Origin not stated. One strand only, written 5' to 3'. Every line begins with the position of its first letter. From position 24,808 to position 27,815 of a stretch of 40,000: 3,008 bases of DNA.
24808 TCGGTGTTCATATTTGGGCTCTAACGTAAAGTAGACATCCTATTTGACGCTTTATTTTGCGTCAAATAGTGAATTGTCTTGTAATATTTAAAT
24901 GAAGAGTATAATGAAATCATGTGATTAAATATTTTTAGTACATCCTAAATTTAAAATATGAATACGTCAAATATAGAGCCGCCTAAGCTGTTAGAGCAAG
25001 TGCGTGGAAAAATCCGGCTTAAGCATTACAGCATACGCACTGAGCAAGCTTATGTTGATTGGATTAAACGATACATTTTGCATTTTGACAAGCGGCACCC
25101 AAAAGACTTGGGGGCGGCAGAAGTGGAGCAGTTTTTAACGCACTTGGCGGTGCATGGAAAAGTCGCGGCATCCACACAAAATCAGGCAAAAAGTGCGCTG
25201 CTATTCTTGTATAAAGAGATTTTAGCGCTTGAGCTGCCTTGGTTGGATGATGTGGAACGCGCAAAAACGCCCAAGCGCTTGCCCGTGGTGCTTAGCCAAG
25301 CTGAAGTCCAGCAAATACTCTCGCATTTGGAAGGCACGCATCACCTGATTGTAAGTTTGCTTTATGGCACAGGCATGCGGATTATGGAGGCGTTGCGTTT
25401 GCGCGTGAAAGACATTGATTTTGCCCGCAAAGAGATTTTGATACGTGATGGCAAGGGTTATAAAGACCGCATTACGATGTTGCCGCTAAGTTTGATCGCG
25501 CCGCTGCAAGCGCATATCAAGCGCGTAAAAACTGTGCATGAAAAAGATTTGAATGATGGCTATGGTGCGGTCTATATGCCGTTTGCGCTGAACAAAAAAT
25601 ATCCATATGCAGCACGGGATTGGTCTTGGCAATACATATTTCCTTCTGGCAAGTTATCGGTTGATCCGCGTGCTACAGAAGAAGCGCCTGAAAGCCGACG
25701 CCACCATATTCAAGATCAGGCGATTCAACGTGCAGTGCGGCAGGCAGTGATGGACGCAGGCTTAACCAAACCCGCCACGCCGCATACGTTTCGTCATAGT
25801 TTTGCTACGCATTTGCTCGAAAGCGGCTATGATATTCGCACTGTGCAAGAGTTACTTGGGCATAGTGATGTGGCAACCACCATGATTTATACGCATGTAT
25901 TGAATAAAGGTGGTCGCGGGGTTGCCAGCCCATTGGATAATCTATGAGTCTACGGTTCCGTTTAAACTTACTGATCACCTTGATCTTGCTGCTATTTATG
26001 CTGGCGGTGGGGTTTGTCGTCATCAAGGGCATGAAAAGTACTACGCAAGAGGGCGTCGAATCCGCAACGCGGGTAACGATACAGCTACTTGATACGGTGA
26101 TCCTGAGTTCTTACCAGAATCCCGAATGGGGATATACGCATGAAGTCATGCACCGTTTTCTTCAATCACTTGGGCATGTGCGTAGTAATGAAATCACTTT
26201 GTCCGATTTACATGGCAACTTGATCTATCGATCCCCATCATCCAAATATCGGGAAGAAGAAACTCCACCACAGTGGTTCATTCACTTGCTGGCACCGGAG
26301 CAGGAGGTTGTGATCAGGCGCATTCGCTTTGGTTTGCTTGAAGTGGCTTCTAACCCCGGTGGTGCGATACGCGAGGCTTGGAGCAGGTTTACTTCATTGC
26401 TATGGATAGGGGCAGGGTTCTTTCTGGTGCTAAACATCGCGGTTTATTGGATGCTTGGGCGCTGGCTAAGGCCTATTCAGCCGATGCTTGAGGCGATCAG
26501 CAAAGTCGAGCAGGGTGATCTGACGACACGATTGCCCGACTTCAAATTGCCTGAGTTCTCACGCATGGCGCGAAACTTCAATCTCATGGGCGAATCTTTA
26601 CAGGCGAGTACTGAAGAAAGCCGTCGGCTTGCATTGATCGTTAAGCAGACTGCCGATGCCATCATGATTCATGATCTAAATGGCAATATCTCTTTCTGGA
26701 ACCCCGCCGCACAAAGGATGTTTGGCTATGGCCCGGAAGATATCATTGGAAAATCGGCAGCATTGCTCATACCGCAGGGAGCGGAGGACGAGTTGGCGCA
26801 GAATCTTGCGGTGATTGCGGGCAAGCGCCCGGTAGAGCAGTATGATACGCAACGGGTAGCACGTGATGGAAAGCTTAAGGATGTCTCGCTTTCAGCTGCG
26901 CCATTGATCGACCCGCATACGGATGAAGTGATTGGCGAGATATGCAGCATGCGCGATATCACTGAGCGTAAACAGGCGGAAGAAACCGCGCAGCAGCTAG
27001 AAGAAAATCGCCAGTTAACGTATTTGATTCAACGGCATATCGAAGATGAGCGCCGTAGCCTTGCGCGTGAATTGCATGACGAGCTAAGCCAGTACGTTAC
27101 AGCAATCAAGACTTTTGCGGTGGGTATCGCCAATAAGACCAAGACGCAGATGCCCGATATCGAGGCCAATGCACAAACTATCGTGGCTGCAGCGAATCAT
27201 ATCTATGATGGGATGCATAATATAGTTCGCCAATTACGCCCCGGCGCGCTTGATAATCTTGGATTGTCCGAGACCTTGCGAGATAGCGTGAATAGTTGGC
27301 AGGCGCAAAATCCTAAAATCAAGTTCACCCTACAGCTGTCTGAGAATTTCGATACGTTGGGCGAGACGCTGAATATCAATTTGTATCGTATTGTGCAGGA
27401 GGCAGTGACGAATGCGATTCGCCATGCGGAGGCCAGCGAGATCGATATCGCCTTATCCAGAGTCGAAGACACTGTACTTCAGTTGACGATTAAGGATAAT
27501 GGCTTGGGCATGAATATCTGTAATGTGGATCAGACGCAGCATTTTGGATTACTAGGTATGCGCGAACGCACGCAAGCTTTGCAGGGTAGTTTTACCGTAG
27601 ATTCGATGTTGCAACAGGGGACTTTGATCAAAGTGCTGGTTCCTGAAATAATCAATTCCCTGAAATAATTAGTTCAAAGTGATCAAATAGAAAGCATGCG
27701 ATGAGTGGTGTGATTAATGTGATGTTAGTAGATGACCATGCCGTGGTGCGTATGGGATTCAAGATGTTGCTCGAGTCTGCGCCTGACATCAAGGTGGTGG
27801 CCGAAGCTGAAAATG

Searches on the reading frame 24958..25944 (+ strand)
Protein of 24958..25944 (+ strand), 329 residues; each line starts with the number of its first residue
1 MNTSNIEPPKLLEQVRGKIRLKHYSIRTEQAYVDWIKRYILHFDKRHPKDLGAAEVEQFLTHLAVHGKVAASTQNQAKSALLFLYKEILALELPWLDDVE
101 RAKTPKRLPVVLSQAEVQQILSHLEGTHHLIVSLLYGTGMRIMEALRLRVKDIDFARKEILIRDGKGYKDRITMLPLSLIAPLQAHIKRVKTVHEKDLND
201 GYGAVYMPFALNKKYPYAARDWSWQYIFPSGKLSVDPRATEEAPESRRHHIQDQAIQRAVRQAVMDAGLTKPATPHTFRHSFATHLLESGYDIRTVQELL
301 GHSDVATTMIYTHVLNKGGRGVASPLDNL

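Call 5: search_protein_families(library=pfam, max_evalue=1, proteins=[window:24958-25944:+])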
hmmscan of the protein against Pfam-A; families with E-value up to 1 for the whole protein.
window:24958-25944:+ (329 aa): 4 families
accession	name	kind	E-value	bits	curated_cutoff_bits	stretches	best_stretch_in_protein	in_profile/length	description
PF00589.27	Phage_integrase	-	4.3e-41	141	27.1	1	111-315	2-169/172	Phage integrase family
PF13495.12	Phage_int_SAM_4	-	9.9e-30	103.2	27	1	11-94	1-84/85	Phage integrase, N-terminal SAM-like domain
PF02899.23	Phage_int_SAM_1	-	0.026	15.2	22.3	1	22-86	12-77/83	Phage integrase, N-terminal SAM-like domain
PF10957.13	Spore_Cse60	-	0.18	12.4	20.7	0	43-63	7-26/60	Sporulation protein Cse60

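Call 9: search_protein_families(library=ncbifam, max_evalue=1, proteins=[window:24958-25944:+])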
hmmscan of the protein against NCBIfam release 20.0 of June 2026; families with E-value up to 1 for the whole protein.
window:24958-25944:+ (329 aa): 13 families
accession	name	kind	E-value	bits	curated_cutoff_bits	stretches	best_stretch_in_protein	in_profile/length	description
TIGR02249.1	integrase_gron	subfamily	8.6e-148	491.8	265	1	11-329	1-315/315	integron integrase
NF011946.0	PRK15417.1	equivalog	2e-115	385.5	435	1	10-329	15-330/337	integron integrase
NF040815.2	recomb_XerA_Arch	equivalog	3.9e-53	180.7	220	2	19-191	7-176/263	site-specific tyrosine recombinase/integron integrase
TIGR02224.1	recomb_XerC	equivalog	1.3e-45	156.1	335.15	2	248-314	211-277/295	tyrosine recombinase XerC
TIGR02225.1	recomb_XerD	equivalog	1.8e-44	152.2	329.6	2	244-317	204-277/290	site-specific tyrosine recombinase XerD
NF001399.0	PRK00283.1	subfamily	5.3e-44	150.7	279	1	27-317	25-286/300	tyrosine recombinase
NF002331.0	PRK01287.1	subfamily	3.8e-33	115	371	2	21-190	39-226/365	site-specific tyrosine recombinase XerC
NF003462.0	PRK05084.1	equivalog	1.6e-18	66.5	267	2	247-320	279-350/360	tyrosine recombinase XerS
NF007371.0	PRK09871.1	subfamily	7e-12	45.3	222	2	250-313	110-173/198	tyrosine-type DNA invertase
NF007370.0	PRK09870.1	subfamily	3.8e-10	39.7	221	2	253-313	118-178/200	tyrosine-type DNA invertase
NF040693.1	recomb_GmtY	equivalog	8.1e-08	31.9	340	2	253-313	371-431/441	gamma-mobile-trio recombinase GmtY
NF041502.1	integrase_1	equivalog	7.4e-06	25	350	1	238-314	277-360/484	site-specific integrase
NF047926.1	integrase_GmtZ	equivalog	0.18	9.7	600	1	272-314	427-470/784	gamma-mobile-trio integrase GmtZ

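Call 13: find_related_loci(query=window:24958-25944:+, collection=genome_contigs, flank=10000)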
Query window:24958-25944:+ (329 aa) in genome_contigs; peptide patterns used: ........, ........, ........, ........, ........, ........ (x = any residue, [..] = any of these).
600 stretches matched a pattern (row limit reached: there are more); 588 encode a relative of the query (tblastn E <= 1e-3); the best 80 are kept; 80 distinct loci.
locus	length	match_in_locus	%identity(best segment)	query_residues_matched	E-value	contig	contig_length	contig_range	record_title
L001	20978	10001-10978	82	4-329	0e+0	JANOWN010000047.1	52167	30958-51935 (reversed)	MAG: Methylotenera sp. isolate VAR_35_metabat_405 VAR_35_k141_4372310, whole genome shotgun sequence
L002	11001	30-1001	80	1-329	1e-179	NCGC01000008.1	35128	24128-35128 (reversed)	MAG: Methylophilales bacterium 28-44-11 04302015_28_scaffold_286, whole genome shotgun sequence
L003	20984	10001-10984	78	1-329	4e-178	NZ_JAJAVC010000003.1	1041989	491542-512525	Methylobacillus arboreus strain VKM B-2590 platanus_K_21_77_3, whole genome shotgun sequence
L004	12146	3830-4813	77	3-329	7e-176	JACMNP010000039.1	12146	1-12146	MAG: Methylotenera sp. isolate LF-bin-174 FL-bin-174-contig-k141_239635, whole genome shotgun sequence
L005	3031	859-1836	78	5-329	0e+0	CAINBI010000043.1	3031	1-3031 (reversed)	MAG: uncultured proteobacterium isolate LinL3_bin-0713 genome assembly, contig: bin-0713:043/170, whole genome shotgun s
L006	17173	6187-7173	76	2-329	7e-175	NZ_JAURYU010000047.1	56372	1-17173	MAG: Methylotenera sp. isolate E2_maxbin.024 E2_k141_46686, whole genome shotgun sequence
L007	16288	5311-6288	75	3-329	2e-173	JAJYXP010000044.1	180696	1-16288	MAG: Proteobacteria bacterium isolate FK3.bin53 NODE_82_length_180696_cov_32.737940, whole genome shotgun sequence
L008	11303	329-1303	76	1-329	1e-172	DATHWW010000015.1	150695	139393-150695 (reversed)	MAG TPA_asm: Methylophilaceae bacterium isolate SMAG_U16169 k141_122747, whole genome shotgun sequence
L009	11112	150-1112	75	5-329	4e-170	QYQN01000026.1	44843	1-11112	MAG: Methylococcaceae bacterium isolate PowLak16_MAG1 c_000000208277, whole genome shotgun sequence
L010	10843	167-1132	74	2-327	6e-169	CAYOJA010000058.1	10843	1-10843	MAG TPA_asm: uncultured Thiobacillus sp. isolate SRP189682_co1_107 genome assembly, contig: NODE_14141_length_10843_cov_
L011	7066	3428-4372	77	9-327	3e-169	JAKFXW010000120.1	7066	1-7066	MAG: Gallionellaceae bacterium isolate ND4_Bin_6 ND4_0000662, whole genome shotgun sequence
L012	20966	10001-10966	73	4-329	1e-165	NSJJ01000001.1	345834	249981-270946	MAG: Sulfuricella denitrificans isolate Ru_enrich_SD NODE_6_length_345834_cov_13.6869, whole genome shotgun sequence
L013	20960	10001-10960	73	6-329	9e-164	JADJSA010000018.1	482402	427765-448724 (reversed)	MAG: Candidatus Methylophosphatis haderslevensis isolate Hade_18-Q3-R52-61_BATAC.316 tig01683516-10-4822360, whole genom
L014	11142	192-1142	76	9-329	1e-163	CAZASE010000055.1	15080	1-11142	MAG TPA_asm: uncultured Rhodocyclaceae bacterium isolate binchicken_co322_158 genome assembly, contig: NODE_5237_length_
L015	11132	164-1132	71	3-329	1e-161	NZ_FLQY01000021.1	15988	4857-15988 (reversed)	Candidatus Propionivibrio aalborgensis isolate 2, whole genome shotgun sequence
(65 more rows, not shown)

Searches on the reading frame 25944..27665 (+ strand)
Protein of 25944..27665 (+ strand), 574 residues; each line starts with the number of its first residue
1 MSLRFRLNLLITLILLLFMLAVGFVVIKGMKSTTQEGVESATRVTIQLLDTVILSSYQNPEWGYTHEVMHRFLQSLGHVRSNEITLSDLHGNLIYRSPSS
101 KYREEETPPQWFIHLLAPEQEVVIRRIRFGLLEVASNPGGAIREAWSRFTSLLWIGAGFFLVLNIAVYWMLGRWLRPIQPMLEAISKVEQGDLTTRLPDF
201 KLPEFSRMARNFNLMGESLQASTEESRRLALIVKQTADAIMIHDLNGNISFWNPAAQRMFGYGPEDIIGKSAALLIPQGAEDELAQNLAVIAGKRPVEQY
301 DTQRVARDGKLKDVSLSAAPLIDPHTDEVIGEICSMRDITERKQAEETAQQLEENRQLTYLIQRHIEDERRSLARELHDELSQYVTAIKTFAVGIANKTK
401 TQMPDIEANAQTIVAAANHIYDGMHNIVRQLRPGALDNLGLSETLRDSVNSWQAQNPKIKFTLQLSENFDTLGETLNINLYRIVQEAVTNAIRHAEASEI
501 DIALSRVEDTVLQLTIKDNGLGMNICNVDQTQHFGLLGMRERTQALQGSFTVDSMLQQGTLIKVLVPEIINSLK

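Call 5: search_protein_families(library=pfam, max_evalue=1, proteins=[window:25944-27665:+])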
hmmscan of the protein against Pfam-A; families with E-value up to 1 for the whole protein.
window:25944-27665:+ (574 aa): 14 families
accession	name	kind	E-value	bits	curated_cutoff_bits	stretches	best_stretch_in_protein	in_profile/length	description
PF00989.32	PAS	-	2.8e-17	63.2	22.6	1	228-339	2-113/113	PAS fold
PF13426.13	PAS_9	-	2.6e-15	57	27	1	238-341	2-103/103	PAS domain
PF08448.16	PAS_4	-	3.2e-14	53.5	23.1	1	235-344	3-110/110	PAS fold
PF02518.31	HATPase_c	-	5.8e-13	49.7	26.4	1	478-568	4-109/111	Histidine kinase-, DNA gyrase B-, and HSP90-like ATPase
PF07730.19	HisKA_3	-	5.3e-11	43.3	24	1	369-436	1-68/68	Histidine kinase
PF00672.30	HAMP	-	5.4e-10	39.9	25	1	169-221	1-53/53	HAMP domain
PF16448.10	LapD_MoxY_N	-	4.1e-08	33.6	25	1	25-146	3-124/124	LapD/MoxY periplasmic domain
PF13188.13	PAS_8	-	7.3e-08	32.5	21.8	1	228-273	2-48/65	PAS domain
PF08447.18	PAS_3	-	0.00017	22.3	25.6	1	250-325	2-79/89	PAS fold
PF13581.12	HATPase_c_2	-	0.00036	21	27.4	1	482-526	34-82/127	Histidine kinase-like ATPase domain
PF13589.12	HATPase_c_3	-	0.00051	20.5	25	1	482-530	5-52/137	Histidine kinase-, DNA gyrase B-, and HSP90-like ATPase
PF06386.16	GvpL_GvpF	-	0.0048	17.4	23.6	1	337-389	140-191/245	Gas vesicle synthesis protein GvpL/GvpF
PF08670.17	MEKHLA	-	0.02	15.2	23.7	1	214-310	14-112/143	MEKHLA domain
PF12860.13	PAS_7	-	0.032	14.8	27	1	236-347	4-115/115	PAS fold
